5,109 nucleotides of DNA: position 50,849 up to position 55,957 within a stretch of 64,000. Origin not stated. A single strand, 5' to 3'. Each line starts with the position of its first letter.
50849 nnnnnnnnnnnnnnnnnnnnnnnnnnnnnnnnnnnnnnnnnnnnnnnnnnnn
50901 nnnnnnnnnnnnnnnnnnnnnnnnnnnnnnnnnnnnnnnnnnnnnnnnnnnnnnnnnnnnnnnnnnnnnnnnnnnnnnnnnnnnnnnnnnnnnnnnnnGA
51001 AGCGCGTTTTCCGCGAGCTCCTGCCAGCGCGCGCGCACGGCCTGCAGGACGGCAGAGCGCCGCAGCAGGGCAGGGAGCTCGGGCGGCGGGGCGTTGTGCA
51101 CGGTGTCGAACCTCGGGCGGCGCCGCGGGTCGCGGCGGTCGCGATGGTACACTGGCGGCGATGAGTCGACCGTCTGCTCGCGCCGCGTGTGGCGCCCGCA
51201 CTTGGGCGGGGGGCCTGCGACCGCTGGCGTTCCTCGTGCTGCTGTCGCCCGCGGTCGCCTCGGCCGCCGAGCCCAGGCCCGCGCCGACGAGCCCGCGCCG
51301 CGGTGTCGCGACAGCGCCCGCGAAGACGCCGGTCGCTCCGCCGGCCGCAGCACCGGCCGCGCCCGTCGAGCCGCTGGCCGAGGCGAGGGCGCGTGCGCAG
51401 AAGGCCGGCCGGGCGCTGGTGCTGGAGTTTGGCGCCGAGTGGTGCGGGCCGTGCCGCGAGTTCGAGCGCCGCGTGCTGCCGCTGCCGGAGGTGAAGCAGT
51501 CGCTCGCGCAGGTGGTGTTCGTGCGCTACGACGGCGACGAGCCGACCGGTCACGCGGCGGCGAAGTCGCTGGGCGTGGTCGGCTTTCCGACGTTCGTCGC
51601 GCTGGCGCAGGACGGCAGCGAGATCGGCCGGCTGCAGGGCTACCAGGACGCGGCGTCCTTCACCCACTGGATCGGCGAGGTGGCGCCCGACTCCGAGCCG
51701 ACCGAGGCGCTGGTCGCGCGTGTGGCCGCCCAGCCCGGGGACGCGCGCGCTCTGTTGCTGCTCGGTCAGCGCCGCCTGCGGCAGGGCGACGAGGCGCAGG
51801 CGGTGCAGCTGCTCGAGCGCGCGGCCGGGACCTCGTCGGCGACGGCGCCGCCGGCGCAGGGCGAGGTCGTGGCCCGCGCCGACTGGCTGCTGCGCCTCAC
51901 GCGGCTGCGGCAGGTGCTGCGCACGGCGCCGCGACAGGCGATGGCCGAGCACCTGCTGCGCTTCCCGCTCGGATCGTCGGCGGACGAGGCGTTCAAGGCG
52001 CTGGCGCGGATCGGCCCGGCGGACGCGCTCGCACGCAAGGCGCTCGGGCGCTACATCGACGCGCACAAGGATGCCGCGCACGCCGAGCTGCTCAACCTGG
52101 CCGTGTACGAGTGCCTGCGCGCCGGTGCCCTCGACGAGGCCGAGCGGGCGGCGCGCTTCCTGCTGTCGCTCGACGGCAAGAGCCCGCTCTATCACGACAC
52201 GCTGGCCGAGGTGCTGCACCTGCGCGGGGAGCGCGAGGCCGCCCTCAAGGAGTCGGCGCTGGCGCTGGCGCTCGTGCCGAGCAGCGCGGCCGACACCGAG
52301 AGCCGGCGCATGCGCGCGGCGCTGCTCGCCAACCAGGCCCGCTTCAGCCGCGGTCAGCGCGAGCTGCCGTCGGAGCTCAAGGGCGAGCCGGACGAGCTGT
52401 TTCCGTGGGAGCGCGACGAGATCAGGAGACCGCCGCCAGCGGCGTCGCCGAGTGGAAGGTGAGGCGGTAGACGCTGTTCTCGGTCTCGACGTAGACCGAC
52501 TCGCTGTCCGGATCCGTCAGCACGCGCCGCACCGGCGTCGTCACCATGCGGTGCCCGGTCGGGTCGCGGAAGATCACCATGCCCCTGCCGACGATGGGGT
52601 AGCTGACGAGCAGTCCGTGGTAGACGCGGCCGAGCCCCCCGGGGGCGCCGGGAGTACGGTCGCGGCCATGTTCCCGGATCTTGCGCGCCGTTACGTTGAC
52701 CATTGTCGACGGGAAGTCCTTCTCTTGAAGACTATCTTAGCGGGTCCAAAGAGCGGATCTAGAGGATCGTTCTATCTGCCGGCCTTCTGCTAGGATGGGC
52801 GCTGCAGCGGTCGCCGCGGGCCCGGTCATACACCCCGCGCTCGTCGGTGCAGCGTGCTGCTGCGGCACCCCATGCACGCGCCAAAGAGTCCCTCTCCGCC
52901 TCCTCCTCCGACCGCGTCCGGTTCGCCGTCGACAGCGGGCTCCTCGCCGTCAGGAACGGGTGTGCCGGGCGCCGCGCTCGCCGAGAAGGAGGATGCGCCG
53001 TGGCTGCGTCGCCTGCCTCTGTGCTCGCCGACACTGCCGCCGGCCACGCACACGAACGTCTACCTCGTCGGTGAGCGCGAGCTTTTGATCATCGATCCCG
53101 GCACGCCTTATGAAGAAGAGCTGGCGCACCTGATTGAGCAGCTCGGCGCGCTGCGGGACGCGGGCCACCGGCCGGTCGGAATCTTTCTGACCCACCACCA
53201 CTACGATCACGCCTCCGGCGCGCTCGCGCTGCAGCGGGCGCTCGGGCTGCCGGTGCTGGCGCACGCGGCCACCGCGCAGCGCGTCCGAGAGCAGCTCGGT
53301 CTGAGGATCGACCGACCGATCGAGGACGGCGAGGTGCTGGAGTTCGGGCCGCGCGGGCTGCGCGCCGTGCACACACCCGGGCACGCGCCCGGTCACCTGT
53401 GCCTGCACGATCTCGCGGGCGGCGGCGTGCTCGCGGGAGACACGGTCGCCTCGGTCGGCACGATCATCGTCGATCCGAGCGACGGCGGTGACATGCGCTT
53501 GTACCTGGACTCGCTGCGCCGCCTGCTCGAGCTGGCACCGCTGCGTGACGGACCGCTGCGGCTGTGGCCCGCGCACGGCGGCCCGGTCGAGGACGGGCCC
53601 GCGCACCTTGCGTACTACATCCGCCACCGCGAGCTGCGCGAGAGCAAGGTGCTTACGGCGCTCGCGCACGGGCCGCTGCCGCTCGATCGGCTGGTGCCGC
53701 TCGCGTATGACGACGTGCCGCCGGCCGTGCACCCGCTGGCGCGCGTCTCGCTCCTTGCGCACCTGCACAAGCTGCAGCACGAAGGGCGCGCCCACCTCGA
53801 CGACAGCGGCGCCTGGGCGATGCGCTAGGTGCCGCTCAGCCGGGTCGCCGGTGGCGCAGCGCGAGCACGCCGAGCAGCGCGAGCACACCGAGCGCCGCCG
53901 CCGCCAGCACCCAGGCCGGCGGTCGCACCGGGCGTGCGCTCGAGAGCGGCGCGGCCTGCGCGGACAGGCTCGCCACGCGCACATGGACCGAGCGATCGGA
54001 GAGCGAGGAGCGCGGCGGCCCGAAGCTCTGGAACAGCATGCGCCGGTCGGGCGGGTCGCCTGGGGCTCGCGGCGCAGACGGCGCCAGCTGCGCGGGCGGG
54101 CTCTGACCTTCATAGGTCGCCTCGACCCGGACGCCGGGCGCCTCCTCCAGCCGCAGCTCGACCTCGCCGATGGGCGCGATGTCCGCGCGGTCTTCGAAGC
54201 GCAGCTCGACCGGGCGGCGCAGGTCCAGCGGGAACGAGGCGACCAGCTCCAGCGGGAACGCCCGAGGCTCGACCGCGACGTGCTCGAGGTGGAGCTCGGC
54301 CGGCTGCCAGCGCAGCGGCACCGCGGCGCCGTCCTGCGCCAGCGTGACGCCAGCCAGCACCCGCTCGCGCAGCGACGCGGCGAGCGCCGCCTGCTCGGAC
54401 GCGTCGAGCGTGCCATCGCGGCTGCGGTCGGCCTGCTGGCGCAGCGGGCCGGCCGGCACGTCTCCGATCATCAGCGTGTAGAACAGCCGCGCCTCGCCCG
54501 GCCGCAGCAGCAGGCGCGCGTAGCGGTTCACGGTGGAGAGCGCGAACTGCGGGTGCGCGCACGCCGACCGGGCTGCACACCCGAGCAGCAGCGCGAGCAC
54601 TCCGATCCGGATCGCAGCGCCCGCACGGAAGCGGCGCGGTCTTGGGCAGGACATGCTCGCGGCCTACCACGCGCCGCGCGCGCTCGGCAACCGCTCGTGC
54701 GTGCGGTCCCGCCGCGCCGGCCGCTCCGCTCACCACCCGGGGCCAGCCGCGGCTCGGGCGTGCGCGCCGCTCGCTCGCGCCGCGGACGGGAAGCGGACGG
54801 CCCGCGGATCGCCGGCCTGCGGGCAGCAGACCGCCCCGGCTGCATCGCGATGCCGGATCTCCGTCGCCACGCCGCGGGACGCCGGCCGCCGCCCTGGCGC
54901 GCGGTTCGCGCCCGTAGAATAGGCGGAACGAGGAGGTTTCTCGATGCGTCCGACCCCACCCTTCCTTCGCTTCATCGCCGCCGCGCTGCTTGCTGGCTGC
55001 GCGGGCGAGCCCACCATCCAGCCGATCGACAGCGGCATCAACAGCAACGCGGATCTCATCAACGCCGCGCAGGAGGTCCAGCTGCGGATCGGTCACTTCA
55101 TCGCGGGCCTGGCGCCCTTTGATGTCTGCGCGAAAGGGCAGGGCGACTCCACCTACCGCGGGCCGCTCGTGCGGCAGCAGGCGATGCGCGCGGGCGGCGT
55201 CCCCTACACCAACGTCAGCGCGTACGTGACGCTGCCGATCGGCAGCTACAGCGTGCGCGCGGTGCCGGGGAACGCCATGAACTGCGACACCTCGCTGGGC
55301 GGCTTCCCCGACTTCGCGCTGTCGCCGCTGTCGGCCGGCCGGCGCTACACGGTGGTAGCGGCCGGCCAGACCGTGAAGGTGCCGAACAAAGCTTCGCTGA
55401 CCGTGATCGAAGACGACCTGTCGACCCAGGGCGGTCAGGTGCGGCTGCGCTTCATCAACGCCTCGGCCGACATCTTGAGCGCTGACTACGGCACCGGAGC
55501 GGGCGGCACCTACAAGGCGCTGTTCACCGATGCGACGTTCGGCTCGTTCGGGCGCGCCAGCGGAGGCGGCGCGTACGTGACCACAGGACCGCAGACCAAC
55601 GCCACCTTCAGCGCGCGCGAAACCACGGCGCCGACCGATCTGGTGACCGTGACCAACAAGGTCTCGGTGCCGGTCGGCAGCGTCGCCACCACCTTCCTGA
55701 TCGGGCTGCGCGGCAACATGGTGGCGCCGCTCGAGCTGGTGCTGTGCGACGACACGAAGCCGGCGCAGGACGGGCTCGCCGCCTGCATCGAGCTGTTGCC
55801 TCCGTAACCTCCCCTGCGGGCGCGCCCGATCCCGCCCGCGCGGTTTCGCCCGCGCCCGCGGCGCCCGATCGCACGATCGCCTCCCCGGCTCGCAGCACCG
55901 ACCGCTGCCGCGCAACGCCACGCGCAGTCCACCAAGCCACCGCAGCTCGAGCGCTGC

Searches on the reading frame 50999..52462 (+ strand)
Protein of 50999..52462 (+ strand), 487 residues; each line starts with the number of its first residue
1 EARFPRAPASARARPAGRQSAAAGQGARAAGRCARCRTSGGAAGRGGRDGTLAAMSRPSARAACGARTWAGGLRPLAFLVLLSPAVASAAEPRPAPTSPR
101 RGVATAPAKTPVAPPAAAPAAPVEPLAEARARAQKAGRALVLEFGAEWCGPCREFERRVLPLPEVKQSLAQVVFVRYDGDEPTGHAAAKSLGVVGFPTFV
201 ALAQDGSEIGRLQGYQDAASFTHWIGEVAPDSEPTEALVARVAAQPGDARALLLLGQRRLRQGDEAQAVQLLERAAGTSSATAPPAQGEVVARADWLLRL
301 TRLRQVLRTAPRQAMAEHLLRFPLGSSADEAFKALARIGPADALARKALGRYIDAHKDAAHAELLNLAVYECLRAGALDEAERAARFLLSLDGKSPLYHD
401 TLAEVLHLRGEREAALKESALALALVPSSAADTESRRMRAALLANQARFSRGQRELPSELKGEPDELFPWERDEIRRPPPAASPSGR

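Call 56: search_protein_families(library=pfam, proteins=[window:50999-52462:+], max_evalue=0.001)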
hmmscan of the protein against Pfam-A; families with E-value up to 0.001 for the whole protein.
window:50999-52462:+ (487 aa): 3 families
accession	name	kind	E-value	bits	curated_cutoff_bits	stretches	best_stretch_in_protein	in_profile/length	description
PF13899.12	Thioredoxin_7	-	5.2e-13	49.4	27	1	126-200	6-79/83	Thioredoxin-like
PF13098.12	Thioredoxin_2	-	2.5e-10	41.1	27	1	133-225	1-104/104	Thioredoxin-like domain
PF00085.26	Thioredoxin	-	7e-10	39.3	23.5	1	134-225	15-101/103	Thioredoxin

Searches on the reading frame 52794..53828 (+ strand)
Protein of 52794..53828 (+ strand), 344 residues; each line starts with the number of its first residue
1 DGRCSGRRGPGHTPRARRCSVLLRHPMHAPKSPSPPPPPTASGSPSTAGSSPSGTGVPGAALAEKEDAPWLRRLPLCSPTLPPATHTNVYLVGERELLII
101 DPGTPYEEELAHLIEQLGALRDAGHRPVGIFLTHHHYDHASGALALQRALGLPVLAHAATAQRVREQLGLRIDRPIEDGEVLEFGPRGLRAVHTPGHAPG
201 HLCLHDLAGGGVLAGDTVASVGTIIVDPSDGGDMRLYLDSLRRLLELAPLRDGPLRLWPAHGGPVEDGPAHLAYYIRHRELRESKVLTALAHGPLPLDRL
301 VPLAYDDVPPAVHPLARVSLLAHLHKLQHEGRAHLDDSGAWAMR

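Call 56: search_protein_families(library=pfam, proteins=[window:52794-53828:+], max_evalue=0.001)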
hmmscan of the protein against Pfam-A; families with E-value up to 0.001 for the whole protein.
window:52794-53828:+ (344 aa): 3 families
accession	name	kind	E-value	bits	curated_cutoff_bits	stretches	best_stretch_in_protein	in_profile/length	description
PF00753.33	Lactamase_B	-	8.2e-28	98.1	22.7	1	85-248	4-188/196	Metallo-beta-lactamase superfamily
PF17778.7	BLACT_WH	-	9.8e-12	45.1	22.8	1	298-341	3-46/46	Beta-lactamase associated winged helix domain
PF12706.13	Lactamase_B_2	-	1.5e-07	31.7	27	1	99-195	4-109/200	Beta-lactamase superfamily domain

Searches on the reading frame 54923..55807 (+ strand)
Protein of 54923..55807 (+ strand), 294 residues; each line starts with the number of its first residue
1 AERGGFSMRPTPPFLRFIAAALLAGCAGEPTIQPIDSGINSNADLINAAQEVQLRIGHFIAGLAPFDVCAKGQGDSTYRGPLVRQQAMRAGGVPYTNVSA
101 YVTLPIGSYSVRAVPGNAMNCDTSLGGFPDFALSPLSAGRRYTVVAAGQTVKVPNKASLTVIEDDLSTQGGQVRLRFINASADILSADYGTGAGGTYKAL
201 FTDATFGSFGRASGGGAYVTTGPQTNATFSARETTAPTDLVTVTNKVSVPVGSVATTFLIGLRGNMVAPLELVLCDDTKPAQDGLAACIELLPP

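Call 56: search_protein_families(library=pfam, proteins=[window:54923-55807:+], max_evalue=0.001)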
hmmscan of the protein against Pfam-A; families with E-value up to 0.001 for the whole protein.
window:54923-55807:+ (294 aa): 1 family
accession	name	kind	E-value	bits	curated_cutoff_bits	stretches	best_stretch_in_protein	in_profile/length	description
PF14344.12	DUF4397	-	1.7e-17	64.5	30.6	1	53-184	2-113/119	Domain of unknown function (DUF4397)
